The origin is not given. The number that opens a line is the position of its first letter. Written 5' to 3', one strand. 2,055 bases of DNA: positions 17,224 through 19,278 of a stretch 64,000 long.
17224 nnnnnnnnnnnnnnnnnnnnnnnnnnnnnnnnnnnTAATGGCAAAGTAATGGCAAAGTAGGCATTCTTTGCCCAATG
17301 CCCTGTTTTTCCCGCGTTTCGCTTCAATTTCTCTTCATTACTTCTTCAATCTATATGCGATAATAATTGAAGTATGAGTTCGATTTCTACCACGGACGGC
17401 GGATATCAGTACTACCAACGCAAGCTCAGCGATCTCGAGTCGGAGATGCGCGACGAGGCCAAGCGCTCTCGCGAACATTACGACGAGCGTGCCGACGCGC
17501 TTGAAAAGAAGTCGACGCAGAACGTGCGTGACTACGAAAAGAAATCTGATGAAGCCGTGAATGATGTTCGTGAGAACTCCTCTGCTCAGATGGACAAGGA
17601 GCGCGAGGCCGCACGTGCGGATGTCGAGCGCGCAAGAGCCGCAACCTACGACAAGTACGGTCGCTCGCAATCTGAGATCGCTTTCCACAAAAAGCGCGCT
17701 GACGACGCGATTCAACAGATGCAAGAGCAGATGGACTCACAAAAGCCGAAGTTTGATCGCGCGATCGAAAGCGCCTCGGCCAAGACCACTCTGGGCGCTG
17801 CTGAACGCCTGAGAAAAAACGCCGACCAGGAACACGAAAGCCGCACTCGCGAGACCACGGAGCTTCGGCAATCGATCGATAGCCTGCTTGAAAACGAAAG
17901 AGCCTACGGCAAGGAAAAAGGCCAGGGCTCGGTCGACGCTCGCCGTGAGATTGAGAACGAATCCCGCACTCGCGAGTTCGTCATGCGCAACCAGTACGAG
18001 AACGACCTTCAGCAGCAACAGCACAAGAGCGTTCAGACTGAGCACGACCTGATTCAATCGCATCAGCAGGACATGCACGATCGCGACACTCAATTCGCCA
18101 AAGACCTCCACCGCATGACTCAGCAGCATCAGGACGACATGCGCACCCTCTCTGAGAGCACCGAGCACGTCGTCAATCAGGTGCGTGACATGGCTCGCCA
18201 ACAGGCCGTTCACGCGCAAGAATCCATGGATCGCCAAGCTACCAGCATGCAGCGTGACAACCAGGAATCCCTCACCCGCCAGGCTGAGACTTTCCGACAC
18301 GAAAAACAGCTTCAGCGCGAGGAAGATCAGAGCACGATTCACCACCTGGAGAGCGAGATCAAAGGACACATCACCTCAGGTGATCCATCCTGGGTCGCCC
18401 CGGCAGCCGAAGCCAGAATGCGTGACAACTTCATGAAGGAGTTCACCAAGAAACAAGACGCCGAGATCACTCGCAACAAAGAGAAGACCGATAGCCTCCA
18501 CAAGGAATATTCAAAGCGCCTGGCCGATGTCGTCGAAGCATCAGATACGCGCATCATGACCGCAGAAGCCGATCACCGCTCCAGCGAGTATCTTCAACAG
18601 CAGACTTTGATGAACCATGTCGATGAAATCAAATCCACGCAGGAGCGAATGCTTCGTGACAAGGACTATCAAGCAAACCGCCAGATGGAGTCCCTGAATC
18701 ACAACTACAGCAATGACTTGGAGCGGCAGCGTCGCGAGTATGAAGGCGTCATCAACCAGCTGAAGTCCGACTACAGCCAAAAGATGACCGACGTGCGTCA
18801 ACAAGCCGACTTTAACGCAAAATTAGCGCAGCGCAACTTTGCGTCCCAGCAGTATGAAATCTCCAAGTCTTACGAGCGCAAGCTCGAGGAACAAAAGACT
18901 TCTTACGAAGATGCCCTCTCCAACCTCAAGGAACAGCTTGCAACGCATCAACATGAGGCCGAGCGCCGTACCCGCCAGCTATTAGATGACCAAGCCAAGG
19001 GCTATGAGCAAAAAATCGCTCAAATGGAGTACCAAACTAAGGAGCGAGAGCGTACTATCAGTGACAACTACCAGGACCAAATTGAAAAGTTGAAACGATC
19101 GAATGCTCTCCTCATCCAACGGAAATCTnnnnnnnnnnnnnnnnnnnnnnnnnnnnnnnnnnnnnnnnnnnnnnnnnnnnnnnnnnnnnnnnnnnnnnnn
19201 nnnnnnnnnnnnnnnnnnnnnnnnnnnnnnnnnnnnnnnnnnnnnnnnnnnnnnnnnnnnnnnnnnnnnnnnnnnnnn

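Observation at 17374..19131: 585-aa entirely polar, highly charged protein with no hydrophobic segment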

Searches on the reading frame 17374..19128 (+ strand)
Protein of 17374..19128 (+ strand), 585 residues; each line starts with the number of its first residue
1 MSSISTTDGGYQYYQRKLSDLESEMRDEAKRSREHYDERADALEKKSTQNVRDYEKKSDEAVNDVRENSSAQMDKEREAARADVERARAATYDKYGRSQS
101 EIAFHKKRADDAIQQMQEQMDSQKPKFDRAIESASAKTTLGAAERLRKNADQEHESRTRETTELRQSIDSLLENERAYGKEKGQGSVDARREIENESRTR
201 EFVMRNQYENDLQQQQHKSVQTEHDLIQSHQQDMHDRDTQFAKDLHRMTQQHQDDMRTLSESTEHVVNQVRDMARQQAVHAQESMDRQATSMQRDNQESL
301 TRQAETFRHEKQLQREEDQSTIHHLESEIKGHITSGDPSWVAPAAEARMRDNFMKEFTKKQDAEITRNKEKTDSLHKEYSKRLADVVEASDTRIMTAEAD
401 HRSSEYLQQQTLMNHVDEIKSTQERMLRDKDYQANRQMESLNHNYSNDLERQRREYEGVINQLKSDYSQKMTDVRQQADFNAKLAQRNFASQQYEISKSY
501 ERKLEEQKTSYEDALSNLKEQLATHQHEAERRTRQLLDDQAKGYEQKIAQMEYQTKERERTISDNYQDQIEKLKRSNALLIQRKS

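Call 4: search_protein_families(library=pfam, proteins=[window:17374-19128:+], max_evalue=1)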
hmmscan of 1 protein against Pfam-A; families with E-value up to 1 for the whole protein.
window:17374-19128:+ (585 aa): 0 families

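Call 5: search_protein_families(library=ncbifam, proteins=[window:17374-19128:+], max_evalue=1)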
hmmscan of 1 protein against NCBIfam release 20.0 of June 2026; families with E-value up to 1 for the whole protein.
window:17374-19128:+ (585 aa): 0 families

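Call 6: find_homologous_proteins(query=window:17374-19128:+, max_evalue=0.001)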
Query window:17374-19128:+ (585 aa): 18 proteins with E <= 0.001 among 8000 candidates.
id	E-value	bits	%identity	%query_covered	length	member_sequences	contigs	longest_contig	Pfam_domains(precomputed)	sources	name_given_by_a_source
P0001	0.0e+0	1123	93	100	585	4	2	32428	-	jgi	jgi:hypothetical protein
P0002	0.0e+0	1085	89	100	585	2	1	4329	-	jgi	jgi:hypothetical protein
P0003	0.0e+0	1081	89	100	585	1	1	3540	-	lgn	-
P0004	7.4e-263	891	74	100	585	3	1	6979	-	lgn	-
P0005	1.6e-259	880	73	100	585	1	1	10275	-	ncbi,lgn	-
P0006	2.2e-259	880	74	100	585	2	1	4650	-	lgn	-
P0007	4.5e-245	833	70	100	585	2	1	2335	-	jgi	jgi:hypothetical protein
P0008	1.8e-224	765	64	100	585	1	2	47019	-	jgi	jgi:hypothetical protein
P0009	4.3e-173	595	53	100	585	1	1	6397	-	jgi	jgi:hypothetical protein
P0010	1.5e-152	527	49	100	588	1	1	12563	-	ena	-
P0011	9.7e-141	489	45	100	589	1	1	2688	-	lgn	-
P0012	1.2e-122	429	64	56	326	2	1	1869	-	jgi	jgi:hypothetical protein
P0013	3.2e-74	269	34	85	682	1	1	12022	-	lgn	-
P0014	8.1e-71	258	33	85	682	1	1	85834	-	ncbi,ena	-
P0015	2.2e-67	247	36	74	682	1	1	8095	-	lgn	-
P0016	2.1e-61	227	30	100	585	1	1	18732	-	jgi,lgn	-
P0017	6.8e-60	222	35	76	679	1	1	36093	-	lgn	-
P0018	2.2e-37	148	28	70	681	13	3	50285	-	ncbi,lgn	-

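Call 7: search_solved_structures(query=window:17374-19128:+, max_evalue=1)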
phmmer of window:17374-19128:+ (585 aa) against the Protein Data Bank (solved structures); distinct sequences matched with E-value up to 1: 1.
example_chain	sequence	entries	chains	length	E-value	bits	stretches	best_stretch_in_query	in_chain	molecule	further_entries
3ifs_A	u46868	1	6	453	0.025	17.1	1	434-518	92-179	Glucose-6-phosphate isomerase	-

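Call 17: find_encoding_contigs(protein=P0014, flank=6000, max_places=3)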
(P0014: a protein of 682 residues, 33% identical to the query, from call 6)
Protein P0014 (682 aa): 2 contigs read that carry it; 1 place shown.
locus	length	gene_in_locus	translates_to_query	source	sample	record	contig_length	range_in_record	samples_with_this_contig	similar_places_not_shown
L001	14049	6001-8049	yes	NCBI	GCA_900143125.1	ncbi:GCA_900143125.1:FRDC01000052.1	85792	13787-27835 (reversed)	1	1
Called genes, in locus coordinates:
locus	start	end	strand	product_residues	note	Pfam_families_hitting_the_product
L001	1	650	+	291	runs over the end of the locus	-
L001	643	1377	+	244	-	PF13646:HEAT_2 (weak)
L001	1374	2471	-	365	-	PF13462:Thioredoxin_4, PF13098:Thioredoxin_2, PF01323:DSBA, PF13743:Thioredoxin_5 (weak)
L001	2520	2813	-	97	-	-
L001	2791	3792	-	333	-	PF13580:SIS_2 (faint), PF01380:SIS, PF00571:CBS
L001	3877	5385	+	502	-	-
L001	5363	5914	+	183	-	PF06804:BamC_C (weak)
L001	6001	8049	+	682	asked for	-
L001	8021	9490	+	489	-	PF00224:PK, PF02887:PK_C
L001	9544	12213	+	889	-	PF01624:MutS_I, PF05188:MutS_II, PF05192:MutS_III, PF05190:MutS_IV, PF00488:MutS_V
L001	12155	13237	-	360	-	PF00730:HhH-GPD, PF00633:HHH (weak)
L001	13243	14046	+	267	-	PF01520:Amidase_3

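Call 18: find_encoding_contigs(protein=P0018, flank=6000, max_places=3)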
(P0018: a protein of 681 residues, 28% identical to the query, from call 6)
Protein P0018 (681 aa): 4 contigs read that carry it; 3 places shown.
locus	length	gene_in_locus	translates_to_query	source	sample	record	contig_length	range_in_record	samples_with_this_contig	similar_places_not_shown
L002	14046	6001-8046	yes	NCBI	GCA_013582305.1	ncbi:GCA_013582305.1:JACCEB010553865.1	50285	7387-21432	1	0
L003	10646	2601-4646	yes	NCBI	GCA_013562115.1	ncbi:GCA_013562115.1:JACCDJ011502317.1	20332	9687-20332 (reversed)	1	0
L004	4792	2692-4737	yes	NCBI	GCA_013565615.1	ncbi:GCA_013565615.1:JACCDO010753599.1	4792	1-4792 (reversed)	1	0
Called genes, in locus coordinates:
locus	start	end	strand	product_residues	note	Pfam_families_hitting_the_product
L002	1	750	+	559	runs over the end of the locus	-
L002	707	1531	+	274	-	PF13646:HEAT_2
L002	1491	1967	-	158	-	-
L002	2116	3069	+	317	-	PF10740:DUF2529, PF13580:SIS_2 (faint), PF01380:SIS, PF00571:CBS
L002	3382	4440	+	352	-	PF13098:Thioredoxin_2, PF13462:Thioredoxin_4, PF01323:DSBA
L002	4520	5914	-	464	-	PF04389:Peptidase_M28, PF01546:Peptidase_M20 (weak)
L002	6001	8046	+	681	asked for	-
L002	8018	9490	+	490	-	PF00224:PK, PF02887:PK_C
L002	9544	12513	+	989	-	PF01624:MutS_I, PF05192:MutS_III, PF05190:MutS_IV, PF00488:MutS_V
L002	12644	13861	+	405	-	PF07885:Ion_trans_2, PF22614:Slo-like_RCK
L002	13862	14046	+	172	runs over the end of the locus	PF00027:cNMP_binding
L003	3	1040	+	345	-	?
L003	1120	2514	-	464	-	PF04389:Peptidase_M28, PF01546:Peptidase_M20 (weak)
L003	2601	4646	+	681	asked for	-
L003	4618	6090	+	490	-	PF00224:PK, PF02887:PK_C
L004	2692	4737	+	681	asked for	-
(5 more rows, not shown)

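Call 19: find_related_loci(query=A1, collection=genome_contigs, flank=6000)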
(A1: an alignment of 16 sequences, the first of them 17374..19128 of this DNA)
Query A1 (585 aa) in genome_contigs; peptide patterns used: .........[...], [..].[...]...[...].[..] (x = any residue, [..] = any of these).
411 stretches matched a pattern; 17 encode a relative of the query (tblastn E <= 1e-3); 16 distinct loci.
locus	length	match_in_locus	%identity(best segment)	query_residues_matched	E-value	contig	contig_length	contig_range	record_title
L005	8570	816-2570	73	1-585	0e+0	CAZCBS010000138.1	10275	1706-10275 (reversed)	MAG TPA_asm: uncultured Bacteriovoracaceae bacterium isolate binchicken_co185_82 genome assembly, contig: NODE_11036_len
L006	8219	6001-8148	33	1-585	3e-68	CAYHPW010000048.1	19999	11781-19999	MAG TPA_asm: uncultured Bacteriovoracaceae bacterium isolate ERP119705_co14_164 genome assembly, contig: NODE_2655_lengt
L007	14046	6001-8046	33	1-585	2e-67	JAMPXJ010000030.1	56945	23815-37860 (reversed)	MAG: Oligoflexia bacterium isolate R2F_R2FSRR_metabat.28 R2F_C284, whole genome shotgun sequence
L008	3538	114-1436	33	144-585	2e-63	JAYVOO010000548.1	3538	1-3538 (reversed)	MAG: Oligoflexia bacterium isolate GL72_DN_concoct_181 GL72_DN_concoct_181_547, whole genome shotgun sequence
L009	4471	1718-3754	29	1-585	1e-59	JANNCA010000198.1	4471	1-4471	MAG: Oligoflexia bacterium isolate OTE_78_metabat_250 OTE_78_k141_4430000, whole genome shotgun sequence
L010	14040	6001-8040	33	1-585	6e-58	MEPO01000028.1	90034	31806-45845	MAG: Bdellovibrionales bacterium GWA1_52_35 gwa1_scaffold_64, whole genome shotgun sequence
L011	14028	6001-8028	30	1-579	7e-58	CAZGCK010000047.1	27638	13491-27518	MAG TPA_asm: uncultured Bacteriovoracaceae bacterium isolate SRP219642_co7_571 genome assembly, contig: NODE_2365_length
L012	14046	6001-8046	33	1-585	1e-56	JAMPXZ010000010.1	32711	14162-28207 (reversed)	MAG: Oligoflexia bacterium isolate R2F_R2FSRR_metabat.55 R2F_C670, whole genome shotgun sequence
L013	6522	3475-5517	33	1-585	3e-51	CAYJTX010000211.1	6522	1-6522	MAG TPA_asm: uncultured Bacteriovoracaceae bacterium isolate ERP125453_co1_289 genome assembly, contig: NODE_15300_lengt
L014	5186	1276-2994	26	13-585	2e-45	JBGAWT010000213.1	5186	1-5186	MAG: Bdellovibrionia bacterium isolate MAG_AAO_H10.61 AAOH10-61_opera_contig_34414, whole genome shotgun sequence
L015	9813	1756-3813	29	1-585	4e-43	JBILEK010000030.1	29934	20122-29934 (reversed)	MAG: Bdellovibrionia bacterium isolate ME2016-07-27_3300042906_group7_bin26 Rohwer_bin1133_scaffold_579_c2, whole genome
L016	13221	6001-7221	30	181-585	2e-40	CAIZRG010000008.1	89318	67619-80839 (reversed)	MAG: Oligoflexia bacterium isolate I-1_bin-249 genome assembly, contig: bin-249:08/59, whole genome shotgun sequence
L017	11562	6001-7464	29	98-585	1e-50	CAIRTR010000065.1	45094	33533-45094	MAG: Oligoflexia bacterium isolate Kiruna3_bin-3974 genome assembly, contig: bin-3974:065/323, whole genome shotgun sequ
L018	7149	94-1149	28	234-585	9e-38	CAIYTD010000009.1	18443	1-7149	MAG: Oligoflexia bacterium isolate Umea1_bin-2153 genome assembly, contig: bin-2153:009/400, whole genome shotgun sequen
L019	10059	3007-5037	26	1-580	3e-35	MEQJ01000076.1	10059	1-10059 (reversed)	MAG: Bdellovibrionales bacterium RIFOXYD1_FULL_53_11 rifoxyd1_full_scaffold_3235, whole genome shotgun sequence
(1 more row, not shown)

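Call 23: predict_structure(alignment_id=A1)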
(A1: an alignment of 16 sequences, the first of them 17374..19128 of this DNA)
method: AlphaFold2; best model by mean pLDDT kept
length: 585 residues; sequences in the alignment: 16
mean_pLDDT: 75.4   pTM: 0.18
mean pLDDT of the five models: 75.4, 71.9, 71.2, 69.7, 69.7
residues with pLDDT >= 90: 3; 70-90: 483; 50-70: 60; < 50: 39
segments of 3 or more residues with pLDDT < 50: 1-9, 94-101, 181-189, 328-340
pLDDT, mean of each block of 10 residues (from residue 1): 44 75 84 84 86 85 81 79 70 46 63 74 72 70 75 78 77 63 45 61 75 76 77 80 82 81 80 80 79 77 76 74 57 41 63 78 81 80 79 78 82 83 81 81 84 85 84 84 83 82 83 82 78 80 80 79 78 77 69
secondary structure, 60 per line:
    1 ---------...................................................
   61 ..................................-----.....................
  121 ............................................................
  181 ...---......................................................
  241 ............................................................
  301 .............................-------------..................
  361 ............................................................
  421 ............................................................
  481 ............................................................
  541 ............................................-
elements in order: H10-94 H100-183 H187-329 H343-584

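Call 24: search_protein_representatives(protein=window:17374-19128:+)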
Query: 585 residues. Proteins with E-value up to 0.001 (for the whole library): 231; up to 1e-10: 195; up to 1e-30: 113. The best 150 are listed.
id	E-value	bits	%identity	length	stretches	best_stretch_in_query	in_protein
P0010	4.8e-153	527.4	49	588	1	1-584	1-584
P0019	3.6e-98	346.4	36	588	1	1-585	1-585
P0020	2.4e-80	287.6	81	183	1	405-585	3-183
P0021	1.1e-76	275.6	33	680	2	39-585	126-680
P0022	3.1e-75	270.8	31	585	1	1-585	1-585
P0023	2.0e-72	261.6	31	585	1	1-584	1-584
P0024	2.3e-72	261.3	34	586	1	6-585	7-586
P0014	2.6e-71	257.9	33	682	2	27-585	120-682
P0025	1.4e-70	255.5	31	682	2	46-584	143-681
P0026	3.3e-70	254.2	31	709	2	38-585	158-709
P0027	7.6e-69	249.7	30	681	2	16-585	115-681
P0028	2.3e-66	241.5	30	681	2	32-583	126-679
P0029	1.4e-65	238.9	31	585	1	2-585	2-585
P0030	3.8e-65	237.5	31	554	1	25-580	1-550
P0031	5.6e-65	237.0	32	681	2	30-585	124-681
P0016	6.7e-62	226.8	30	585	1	1-585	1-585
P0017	2.2e-60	221.8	30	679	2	16-585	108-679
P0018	6.9e-38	147.6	26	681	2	154-585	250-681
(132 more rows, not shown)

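Call 33: search_solved_structures(query=A1, max_evalue=10)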
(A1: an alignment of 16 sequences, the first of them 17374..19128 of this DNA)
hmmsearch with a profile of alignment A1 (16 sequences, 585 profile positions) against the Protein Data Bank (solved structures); distinct sequences matched with E-value up to 10: 3.
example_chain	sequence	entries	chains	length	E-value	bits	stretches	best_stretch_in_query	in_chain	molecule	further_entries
7tgh_BL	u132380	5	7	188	0.23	13.2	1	349-422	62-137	NDUB10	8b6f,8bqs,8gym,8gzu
8suk_A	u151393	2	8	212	1.3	10.7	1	472-503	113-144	DarR | TetR/AcrR family transcriptional regulator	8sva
8t5y_A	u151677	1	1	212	1.3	10.7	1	472-503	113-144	DarR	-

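Call 34: search_protein_families(library=pfam, alignment_id=A1, max_evalue=10)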
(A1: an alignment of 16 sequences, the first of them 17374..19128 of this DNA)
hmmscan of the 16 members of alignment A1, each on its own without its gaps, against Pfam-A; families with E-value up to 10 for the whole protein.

A. member 1, window:17374-19128:+ (585 aa): 1 family
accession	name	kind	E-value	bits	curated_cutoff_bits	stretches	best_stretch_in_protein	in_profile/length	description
PF14336.11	GLUCM-like_C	-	7.7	6.3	27.9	1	97-176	98-174/291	D-glutamate cyclase-like, C-terminal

B. families by the number of members that match (of 16 scanned): 9 families
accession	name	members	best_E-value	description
PF05597.16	Phasin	2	0.0001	Poly(hydroxyalcanoate) granule associated protein (phasin)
PF01873.23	eIF-5_eIF-2B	1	0.12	Domain found in IF2B/IF5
PF00934.25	PE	1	0.4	PE family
PF18441.6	Hen1_Lam_C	1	1.1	Hen1 La-motif C-terminal domain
PF18824.6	LPD11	1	2.8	Large polyvalent protein-associated domain 11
PF04883.17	HK97-gp10_like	1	3.2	Bacteriophage HK97-gp10, putative tail-component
PF14336.11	GLUCM-like_C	1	7.7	D-glutamate cyclase-like, C-terminal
PF18570.6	Nup54_57_C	1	8.6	NUP57/Nup54 C-terminal domain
PF09769.14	ApoO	1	9.8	Apolipoprotein O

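Call 36: search_protein_families(library=pfam, proteins=[P0013, P0014, P0015, P0017, P0018, P0016, P0011, P0010, P0009], max_evalue=1)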
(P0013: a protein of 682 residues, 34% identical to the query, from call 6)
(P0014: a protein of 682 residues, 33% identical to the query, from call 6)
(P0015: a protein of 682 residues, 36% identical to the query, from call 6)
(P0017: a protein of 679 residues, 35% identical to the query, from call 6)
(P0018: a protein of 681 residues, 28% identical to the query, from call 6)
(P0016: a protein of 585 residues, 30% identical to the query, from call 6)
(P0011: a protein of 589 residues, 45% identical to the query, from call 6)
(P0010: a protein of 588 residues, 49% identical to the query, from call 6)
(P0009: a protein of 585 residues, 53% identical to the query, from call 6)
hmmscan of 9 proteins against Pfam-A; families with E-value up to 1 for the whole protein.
P0013 (682 aa): 1 family
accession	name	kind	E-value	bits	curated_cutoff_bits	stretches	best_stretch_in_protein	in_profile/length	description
PF05597.16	Phasin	-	0.013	16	28.8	1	177-273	26-122/126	Poly(hydroxyalcanoate) granule associated protein (phasin)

P0014 (682 aa): 0 families

P0015 (682 aa): 1 family
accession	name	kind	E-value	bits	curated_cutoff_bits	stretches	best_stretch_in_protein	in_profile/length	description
PF05597.16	Phasin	-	0.0001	22.8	28.8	1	176-274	25-123/126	Poly(hydroxyalcanoate) granule associated protein (phasin)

P0017 (679 aa): 0 families

P0018 (681 aa): 0 families

P0016 (585 aa): 0 families

P0011 (589 aa): 1 family
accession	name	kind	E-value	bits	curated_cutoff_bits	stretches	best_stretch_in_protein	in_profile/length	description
PF01873.23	eIF-5_eIF-2B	-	0.12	12.7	27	0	541-582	5-46/117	Domain found in IF2B/IF5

P0010 (588 aa): 0 families

P0009 (585 aa): 0 families
